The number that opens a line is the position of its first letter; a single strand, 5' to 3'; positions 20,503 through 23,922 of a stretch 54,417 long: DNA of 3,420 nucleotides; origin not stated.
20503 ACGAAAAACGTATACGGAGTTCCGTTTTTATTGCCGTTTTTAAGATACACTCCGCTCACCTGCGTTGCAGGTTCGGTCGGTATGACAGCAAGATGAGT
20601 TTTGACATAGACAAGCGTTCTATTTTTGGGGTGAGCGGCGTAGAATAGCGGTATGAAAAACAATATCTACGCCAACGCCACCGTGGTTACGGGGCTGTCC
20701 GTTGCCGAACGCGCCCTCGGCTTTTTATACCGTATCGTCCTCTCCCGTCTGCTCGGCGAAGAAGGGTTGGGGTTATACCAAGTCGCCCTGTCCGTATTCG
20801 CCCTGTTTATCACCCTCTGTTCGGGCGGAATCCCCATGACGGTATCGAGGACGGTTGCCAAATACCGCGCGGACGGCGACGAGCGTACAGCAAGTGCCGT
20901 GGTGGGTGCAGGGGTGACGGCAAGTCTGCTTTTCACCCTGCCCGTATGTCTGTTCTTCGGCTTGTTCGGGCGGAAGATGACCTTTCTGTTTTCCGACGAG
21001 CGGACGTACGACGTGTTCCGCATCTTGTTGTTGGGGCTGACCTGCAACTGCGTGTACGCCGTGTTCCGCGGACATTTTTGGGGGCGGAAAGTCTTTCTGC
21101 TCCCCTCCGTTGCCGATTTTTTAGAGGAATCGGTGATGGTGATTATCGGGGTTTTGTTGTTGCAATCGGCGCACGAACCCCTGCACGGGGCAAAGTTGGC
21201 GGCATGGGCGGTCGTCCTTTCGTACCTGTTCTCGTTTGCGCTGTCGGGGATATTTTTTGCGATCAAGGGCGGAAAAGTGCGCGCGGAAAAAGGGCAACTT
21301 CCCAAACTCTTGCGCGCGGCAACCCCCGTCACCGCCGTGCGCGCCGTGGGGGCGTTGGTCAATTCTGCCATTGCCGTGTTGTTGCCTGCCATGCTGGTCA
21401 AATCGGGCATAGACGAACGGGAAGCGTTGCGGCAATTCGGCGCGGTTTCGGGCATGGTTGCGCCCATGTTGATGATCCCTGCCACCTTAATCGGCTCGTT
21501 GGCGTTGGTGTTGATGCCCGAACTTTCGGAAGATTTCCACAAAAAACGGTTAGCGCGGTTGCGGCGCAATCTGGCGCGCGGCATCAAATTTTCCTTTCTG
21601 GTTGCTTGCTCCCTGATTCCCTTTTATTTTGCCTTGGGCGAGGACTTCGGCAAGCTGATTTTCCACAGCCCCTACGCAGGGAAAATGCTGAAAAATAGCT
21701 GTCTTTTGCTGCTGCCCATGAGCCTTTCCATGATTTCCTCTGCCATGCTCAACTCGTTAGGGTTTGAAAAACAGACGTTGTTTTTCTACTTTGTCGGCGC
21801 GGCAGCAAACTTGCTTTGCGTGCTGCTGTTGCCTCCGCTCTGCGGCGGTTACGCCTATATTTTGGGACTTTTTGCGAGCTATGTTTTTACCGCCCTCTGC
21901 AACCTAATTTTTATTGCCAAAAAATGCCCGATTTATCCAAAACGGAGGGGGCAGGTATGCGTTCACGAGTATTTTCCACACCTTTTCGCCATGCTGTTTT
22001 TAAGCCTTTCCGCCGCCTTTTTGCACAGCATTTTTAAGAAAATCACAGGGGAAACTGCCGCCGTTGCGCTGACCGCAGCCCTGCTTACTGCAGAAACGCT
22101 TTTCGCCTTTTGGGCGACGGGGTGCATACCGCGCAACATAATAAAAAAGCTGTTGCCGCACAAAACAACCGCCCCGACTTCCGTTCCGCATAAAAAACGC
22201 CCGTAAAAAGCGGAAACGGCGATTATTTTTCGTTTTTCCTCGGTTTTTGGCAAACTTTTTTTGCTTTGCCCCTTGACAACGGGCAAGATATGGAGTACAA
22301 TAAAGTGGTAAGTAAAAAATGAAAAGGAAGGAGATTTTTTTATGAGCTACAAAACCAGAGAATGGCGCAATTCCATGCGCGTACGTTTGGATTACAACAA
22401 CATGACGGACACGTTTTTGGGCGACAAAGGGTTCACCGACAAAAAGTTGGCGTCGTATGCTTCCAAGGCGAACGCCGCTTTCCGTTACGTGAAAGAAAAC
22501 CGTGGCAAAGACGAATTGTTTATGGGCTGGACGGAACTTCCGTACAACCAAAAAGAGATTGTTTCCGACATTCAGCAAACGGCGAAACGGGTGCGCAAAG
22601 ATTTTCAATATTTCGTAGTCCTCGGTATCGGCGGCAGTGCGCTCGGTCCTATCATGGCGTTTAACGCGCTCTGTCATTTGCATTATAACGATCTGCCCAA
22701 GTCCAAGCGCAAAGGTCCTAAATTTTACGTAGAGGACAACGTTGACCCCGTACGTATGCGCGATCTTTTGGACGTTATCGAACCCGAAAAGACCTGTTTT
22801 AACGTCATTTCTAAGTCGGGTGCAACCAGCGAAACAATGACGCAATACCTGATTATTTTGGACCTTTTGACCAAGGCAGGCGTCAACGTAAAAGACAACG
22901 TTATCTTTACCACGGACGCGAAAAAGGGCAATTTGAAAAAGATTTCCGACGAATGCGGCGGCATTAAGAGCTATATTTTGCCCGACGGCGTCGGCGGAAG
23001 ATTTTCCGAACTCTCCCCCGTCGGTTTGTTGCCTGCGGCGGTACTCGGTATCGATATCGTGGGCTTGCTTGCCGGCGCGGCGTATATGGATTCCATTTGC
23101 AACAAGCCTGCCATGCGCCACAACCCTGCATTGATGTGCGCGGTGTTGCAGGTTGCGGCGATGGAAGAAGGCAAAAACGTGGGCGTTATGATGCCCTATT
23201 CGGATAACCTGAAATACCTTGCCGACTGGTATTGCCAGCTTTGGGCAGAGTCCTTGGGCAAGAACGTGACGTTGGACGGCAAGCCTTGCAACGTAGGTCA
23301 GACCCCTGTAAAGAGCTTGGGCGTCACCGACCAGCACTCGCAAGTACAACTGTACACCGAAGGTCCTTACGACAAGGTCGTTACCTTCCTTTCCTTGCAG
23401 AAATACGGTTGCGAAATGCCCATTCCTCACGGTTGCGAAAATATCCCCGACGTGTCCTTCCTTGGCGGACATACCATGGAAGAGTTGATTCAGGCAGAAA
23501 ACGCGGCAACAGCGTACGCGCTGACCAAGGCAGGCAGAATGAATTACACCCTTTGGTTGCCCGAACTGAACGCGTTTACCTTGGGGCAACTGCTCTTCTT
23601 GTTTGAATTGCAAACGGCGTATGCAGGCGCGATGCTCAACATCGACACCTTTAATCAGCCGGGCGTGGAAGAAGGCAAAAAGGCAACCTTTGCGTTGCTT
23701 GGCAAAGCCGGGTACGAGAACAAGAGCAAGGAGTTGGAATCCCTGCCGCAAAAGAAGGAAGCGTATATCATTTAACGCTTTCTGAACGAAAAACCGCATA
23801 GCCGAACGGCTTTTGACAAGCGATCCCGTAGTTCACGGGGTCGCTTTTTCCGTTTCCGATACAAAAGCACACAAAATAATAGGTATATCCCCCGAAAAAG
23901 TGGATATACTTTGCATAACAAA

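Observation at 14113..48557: Over-represented, strand-biased 11-12-mer family (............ / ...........) in genes and intergenic DNA, often as direct pairs phased exactly 31 bp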

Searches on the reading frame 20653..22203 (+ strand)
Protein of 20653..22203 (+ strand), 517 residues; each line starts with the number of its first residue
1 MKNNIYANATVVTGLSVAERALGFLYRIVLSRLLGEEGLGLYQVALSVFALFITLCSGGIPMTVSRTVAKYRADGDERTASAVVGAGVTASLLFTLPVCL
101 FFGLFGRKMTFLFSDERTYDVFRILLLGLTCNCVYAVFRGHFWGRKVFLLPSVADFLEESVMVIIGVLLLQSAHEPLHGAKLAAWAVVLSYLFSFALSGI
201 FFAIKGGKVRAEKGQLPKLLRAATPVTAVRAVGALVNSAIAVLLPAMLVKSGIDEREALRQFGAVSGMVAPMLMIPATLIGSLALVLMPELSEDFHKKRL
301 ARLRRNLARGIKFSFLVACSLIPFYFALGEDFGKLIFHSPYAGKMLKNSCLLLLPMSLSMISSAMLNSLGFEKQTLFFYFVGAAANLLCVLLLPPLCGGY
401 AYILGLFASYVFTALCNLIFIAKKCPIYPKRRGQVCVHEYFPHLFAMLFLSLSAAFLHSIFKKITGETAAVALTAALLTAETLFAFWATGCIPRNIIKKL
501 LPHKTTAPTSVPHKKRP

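Call 55: search_protein_families(library=pfam, proteins=[window:20653-22203:+])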
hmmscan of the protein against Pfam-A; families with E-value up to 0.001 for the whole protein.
window:20653-22203:+ (517 aa): 3 families
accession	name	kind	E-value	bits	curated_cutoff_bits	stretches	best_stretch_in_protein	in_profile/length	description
PF01943.22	Polysacc_synt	-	1.8e-21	77.3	28.2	1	7-293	3-272/274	Polysaccharide biosynthesis protein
PF03023.19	MurJ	-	9.3e-11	41.4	27.4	1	118-463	97-438/451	Lipid II flippase MurJ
PF01554.23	MatE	-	2.2e-06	27.9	24.9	1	20-153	10-146/161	MatE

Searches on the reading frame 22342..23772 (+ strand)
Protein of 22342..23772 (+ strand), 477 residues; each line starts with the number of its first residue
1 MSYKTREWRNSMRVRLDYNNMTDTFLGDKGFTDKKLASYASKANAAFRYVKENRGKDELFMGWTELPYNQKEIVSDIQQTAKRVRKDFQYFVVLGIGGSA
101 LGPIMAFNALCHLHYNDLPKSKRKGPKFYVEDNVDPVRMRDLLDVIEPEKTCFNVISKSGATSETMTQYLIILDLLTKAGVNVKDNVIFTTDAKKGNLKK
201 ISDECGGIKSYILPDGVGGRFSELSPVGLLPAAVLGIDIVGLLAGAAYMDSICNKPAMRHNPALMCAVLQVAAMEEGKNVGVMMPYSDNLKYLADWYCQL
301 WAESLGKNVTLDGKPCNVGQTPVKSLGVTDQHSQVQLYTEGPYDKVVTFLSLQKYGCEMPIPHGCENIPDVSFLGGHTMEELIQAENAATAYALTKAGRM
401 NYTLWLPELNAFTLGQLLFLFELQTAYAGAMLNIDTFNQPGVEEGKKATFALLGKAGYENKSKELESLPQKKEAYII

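Call 55: search_protein_families(library=pfam, proteins=[window:22342-23772:+])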
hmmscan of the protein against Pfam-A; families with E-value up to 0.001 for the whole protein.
window:22342-23772:+ (477 aa): 1 family
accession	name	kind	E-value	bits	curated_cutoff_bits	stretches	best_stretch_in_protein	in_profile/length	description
PF00342.24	PGI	-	8.8e-38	130.6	22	1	86-452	94-465/486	Phosphoglucose isomerase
